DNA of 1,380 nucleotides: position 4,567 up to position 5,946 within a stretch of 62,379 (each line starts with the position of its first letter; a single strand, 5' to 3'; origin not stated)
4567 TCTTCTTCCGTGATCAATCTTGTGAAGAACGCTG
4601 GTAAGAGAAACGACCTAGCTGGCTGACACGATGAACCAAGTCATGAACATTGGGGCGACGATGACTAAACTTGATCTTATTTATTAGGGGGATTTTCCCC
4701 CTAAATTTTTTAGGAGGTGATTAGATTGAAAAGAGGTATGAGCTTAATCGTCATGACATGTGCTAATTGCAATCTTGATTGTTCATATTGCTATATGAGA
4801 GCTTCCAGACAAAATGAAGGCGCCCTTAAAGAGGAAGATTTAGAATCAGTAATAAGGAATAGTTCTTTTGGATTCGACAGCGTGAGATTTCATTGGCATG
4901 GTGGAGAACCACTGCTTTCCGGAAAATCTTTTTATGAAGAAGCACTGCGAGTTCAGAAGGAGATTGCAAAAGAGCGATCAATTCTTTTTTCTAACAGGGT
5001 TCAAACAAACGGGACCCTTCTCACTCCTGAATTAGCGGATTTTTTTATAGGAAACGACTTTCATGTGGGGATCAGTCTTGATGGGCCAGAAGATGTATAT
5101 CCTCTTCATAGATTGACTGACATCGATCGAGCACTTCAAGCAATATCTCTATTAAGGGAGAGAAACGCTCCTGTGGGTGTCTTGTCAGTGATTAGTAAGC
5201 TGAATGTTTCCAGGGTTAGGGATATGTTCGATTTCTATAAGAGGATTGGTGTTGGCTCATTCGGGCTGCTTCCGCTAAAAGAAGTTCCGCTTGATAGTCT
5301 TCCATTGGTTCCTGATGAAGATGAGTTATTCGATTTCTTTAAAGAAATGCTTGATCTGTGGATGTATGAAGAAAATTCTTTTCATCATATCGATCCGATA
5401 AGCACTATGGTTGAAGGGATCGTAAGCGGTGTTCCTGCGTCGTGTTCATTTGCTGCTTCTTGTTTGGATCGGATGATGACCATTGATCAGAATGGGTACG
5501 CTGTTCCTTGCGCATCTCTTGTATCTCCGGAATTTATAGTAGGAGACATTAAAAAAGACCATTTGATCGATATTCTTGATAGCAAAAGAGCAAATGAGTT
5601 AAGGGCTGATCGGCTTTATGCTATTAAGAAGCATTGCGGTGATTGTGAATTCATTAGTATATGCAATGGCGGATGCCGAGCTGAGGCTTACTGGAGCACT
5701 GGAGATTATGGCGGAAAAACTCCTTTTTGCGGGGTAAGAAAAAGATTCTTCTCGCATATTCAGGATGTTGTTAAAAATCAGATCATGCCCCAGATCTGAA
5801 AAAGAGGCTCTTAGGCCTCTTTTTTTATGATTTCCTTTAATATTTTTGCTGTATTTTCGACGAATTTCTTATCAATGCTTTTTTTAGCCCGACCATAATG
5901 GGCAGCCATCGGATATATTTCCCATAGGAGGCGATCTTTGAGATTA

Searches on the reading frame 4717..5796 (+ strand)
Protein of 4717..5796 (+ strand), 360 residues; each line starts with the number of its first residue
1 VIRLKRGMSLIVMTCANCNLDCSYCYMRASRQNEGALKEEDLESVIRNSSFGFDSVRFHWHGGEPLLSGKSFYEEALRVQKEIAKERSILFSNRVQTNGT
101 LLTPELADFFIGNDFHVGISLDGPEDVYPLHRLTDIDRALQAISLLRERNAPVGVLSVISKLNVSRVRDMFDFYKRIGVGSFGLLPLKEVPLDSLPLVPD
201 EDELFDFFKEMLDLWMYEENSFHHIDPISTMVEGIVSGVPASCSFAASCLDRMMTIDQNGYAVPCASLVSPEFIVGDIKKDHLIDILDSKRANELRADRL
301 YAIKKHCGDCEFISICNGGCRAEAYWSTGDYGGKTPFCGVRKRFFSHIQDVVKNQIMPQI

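Call 42: search_protein_families(library=pfam, proteins=[window:4717-5796:+], max_evalue=0.00001)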
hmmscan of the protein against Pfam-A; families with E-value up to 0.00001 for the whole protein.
window:4717-5796:+ (360 aa): 2 families
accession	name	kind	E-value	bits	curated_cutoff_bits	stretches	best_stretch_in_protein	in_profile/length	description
PF04055.27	Radical_SAM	-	2.8e-18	67.1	29.5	1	16-173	5-165/166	Radical SAM superfamily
PF13186.11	SPASM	-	1.8e-09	38.2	21.5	1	250-311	4-67/67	Iron-sulfur cluster-binding domain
